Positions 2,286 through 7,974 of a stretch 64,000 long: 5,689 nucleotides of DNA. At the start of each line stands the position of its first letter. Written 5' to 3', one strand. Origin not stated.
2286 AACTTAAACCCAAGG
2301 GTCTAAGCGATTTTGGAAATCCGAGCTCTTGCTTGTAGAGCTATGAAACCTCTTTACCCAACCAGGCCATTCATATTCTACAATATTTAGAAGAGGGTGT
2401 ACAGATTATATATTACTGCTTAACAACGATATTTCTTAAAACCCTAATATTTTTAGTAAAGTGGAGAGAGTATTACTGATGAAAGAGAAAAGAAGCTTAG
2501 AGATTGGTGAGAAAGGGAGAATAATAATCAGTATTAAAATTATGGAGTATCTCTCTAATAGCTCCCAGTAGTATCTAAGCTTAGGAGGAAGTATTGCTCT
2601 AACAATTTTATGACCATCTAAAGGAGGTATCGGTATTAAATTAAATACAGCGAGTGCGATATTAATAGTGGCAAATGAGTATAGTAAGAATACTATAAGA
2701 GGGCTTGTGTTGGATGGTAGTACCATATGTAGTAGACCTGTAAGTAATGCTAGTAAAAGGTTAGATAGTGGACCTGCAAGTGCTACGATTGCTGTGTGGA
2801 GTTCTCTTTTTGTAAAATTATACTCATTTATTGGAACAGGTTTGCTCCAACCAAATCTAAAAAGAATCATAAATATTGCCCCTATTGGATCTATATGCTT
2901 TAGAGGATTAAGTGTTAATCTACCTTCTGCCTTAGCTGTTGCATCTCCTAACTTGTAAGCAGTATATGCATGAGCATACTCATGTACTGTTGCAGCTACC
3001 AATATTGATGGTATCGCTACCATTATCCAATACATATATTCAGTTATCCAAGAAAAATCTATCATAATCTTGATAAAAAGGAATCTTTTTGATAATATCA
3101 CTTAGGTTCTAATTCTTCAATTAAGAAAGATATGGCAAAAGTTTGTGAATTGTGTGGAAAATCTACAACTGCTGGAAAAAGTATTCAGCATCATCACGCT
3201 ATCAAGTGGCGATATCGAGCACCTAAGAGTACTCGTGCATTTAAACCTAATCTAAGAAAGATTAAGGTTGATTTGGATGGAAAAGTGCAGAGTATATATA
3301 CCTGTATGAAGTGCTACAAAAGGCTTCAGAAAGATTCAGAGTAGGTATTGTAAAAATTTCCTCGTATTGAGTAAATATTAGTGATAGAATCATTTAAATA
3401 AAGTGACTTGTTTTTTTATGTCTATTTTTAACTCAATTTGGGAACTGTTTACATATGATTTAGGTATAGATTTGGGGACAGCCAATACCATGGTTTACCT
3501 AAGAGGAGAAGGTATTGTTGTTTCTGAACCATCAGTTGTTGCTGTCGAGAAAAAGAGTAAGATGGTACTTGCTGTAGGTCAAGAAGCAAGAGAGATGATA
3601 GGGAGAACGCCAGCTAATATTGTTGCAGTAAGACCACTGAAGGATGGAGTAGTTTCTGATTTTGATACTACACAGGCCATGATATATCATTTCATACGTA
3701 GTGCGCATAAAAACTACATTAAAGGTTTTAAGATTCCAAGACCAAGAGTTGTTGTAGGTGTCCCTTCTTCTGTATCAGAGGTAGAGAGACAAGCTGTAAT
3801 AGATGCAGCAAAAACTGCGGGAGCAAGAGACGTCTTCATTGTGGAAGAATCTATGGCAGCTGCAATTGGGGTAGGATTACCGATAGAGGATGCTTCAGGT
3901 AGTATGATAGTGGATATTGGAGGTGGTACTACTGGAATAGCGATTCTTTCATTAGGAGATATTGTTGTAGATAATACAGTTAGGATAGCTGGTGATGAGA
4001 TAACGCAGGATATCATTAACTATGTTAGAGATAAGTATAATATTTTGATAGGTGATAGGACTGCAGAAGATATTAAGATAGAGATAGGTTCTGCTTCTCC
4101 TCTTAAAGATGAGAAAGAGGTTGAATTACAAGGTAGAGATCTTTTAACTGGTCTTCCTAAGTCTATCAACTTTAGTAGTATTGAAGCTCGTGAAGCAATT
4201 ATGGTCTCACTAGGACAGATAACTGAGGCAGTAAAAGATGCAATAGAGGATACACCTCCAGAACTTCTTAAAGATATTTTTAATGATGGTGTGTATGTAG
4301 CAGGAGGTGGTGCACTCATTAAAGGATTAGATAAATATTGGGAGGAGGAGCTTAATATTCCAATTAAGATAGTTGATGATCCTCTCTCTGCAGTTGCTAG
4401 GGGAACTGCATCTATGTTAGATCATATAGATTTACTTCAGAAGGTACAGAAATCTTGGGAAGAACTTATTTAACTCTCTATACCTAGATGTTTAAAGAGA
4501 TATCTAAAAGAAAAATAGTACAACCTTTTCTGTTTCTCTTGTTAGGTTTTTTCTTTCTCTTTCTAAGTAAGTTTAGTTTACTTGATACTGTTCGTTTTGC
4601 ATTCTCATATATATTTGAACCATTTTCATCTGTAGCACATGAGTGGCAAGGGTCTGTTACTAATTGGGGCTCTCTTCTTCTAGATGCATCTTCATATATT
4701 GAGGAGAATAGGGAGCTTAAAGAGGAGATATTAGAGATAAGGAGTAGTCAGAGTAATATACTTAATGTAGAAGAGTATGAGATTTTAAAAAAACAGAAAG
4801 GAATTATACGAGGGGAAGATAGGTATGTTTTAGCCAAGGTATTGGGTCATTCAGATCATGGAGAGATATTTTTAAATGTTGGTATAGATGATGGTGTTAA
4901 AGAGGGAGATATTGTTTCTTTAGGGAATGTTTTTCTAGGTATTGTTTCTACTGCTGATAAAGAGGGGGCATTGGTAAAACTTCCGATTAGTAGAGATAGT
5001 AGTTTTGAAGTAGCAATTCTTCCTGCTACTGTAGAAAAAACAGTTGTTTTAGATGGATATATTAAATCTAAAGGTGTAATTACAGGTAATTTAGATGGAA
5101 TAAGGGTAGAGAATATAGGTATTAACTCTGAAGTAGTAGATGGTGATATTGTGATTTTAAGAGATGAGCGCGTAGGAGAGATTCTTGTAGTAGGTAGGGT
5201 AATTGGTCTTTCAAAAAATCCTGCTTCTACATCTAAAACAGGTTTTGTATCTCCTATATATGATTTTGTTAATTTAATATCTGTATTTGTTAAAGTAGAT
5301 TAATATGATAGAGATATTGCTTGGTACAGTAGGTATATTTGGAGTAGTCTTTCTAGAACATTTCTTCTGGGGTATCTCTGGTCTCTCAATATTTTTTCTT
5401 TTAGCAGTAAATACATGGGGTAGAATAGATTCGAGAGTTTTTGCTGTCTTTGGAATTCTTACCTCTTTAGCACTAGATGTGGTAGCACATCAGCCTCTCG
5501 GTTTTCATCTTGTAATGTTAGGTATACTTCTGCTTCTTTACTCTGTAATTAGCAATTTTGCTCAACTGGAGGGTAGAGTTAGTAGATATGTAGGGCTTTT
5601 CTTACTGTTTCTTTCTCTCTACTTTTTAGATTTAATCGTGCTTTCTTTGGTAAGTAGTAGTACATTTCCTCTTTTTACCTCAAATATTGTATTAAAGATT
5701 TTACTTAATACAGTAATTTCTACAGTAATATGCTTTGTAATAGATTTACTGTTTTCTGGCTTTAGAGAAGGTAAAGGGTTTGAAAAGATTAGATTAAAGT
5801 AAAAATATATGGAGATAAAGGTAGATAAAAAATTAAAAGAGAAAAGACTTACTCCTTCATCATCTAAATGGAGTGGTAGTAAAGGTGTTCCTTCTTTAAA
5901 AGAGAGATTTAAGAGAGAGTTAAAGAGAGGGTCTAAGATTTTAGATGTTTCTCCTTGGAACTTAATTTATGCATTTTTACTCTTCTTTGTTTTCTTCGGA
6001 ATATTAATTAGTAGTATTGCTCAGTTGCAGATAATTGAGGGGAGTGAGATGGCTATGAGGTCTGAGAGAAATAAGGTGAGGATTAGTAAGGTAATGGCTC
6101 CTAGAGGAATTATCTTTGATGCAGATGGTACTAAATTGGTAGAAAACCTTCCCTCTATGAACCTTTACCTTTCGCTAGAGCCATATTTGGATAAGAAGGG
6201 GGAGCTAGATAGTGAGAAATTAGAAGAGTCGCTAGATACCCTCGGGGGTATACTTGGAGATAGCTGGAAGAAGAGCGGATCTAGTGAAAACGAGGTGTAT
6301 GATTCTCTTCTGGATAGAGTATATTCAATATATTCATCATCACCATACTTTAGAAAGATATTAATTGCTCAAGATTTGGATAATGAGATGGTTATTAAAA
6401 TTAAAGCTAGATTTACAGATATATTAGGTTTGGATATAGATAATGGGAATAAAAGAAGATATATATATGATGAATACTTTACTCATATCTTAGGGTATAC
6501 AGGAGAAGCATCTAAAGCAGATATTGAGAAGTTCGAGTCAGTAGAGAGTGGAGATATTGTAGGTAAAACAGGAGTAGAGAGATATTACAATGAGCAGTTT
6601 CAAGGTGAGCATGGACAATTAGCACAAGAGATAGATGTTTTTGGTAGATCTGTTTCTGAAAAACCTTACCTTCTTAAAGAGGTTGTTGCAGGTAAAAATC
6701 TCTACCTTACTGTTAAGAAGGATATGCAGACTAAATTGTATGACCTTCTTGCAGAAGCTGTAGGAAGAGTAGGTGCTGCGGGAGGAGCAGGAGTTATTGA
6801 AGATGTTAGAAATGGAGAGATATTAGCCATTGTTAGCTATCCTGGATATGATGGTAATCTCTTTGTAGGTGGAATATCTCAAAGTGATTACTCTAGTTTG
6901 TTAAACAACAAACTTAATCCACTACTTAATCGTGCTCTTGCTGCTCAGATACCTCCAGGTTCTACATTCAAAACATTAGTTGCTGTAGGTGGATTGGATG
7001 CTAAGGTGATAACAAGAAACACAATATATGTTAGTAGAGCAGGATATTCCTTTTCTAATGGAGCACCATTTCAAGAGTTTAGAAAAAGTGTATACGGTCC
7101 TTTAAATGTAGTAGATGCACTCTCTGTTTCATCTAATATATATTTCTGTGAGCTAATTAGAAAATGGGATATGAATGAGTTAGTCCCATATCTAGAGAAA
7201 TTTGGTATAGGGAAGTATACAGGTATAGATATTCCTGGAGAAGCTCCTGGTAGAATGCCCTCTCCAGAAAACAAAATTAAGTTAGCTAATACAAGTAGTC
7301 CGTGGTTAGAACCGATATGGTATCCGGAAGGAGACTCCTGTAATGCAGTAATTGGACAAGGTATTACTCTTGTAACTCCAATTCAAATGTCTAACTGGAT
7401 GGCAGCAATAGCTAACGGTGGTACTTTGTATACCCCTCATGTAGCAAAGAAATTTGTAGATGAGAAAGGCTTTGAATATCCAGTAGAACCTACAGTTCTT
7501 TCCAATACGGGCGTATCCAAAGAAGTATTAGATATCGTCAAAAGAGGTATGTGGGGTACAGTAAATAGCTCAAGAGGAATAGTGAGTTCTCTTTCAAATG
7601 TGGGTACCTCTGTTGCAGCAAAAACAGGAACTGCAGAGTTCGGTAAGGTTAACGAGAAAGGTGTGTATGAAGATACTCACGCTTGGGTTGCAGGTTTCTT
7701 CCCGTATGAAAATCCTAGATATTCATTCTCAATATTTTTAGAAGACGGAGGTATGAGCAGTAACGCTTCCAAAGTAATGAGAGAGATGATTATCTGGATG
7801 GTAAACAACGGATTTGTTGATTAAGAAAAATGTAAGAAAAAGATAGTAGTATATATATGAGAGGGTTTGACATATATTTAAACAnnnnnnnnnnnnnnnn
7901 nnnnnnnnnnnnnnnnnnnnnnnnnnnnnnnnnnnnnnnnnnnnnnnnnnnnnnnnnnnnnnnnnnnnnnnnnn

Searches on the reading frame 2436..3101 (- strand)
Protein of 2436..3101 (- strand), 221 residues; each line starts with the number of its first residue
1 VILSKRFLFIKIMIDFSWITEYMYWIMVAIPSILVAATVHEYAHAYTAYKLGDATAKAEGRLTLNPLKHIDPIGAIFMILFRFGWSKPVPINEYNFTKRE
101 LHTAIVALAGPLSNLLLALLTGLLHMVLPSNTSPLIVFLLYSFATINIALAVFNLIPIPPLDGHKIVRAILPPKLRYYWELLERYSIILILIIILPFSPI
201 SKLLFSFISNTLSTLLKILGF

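Call 69: search_protein_families(library=pfam, proteins=[window:2436-3101:-], max_evalue=0.00001)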
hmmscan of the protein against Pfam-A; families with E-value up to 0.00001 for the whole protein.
window:2436-3101:- (221 aa): 1 family
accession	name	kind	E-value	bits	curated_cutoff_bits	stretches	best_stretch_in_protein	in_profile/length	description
PF02163.28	Peptidase_M50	-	4.4e-13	49.5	27.2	1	136-172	159-195/221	Peptidase family M50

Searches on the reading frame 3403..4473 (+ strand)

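Call 69: search_protein_families(library=pfam, proteins=[window:3403-4473:+], max_evalue=0.00001)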
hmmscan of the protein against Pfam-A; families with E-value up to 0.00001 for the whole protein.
window:3403-4473:+ (356 aa): 5 families
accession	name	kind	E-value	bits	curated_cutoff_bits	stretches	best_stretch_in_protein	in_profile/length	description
PF06723.19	MreB_Mbl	-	1.7e-133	445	27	1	19-346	3-326/327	MreB/Mbl protein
PF00012.26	HSP70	-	6.8e-13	48.1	20.6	1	114-213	134-239/599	Hsp70 protein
PF14450.12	FtsA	-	6.8e-12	46.3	31.8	1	169-324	2-110/127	Cell division protein FtsA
PF00022.25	Actin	-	4.6e-08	32.5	27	0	42-211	30-190/410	Actin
PF11104.14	PilM_2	-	3.1e-06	26.8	27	0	295-325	276-306/340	Type IV pilus assembly protein PilM;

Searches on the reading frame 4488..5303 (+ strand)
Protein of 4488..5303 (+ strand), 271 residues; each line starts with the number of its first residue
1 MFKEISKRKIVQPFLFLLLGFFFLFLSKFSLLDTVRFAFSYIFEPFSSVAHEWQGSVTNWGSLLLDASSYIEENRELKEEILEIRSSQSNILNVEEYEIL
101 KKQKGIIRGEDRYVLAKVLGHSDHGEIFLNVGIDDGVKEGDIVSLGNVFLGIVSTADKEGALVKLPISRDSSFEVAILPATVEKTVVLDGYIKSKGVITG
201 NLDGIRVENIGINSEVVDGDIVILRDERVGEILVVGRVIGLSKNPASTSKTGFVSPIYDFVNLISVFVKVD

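Call 69: search_protein_families(library=pfam, proteins=[window:4488-5303:+], max_evalue=0.00001)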
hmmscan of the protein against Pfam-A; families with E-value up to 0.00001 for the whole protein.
window:4488-5303:+ (271 aa): 1 family
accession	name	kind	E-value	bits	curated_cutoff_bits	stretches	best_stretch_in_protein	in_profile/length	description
PF04085.20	MreC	-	4.5e-10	39.9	28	1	125-268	11-145/147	Rod shape-determining protein MreC, barrel core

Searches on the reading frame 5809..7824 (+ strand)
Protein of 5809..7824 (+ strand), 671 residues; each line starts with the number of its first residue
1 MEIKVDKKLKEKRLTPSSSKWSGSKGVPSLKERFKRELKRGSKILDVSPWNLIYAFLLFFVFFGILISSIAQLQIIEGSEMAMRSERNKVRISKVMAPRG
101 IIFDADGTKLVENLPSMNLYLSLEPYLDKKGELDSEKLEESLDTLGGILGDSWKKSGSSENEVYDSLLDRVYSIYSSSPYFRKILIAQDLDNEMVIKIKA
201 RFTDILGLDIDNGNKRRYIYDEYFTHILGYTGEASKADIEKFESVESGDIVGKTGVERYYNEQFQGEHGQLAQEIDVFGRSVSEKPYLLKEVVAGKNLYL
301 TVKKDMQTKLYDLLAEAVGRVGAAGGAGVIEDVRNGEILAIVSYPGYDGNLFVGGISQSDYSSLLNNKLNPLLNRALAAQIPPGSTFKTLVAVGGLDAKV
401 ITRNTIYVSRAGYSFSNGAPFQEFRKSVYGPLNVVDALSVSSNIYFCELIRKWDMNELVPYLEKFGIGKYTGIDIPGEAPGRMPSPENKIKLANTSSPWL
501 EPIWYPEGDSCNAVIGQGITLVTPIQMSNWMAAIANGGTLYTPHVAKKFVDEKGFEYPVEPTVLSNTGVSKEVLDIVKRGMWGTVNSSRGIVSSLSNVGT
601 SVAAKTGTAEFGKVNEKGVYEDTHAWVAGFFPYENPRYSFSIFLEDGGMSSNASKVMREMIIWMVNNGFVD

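Call 69: search_protein_families(library=pfam, proteins=[window:5809-7824:+], max_evalue=0.00001)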
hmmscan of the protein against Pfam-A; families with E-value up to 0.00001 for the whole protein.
window:5809-7824:+ (671 aa): 2 families
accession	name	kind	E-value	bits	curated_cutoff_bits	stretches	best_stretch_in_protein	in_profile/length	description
PF00905.27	Transpeptidase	-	1.6e-59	202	22.1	1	326-654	1-287/299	Penicillin binding protein transpeptidase domain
PF03717.20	PBP_dimer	-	1.2e-29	104.4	24.4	1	96-284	3-178/180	Penicillin-binding Protein dimerisation domain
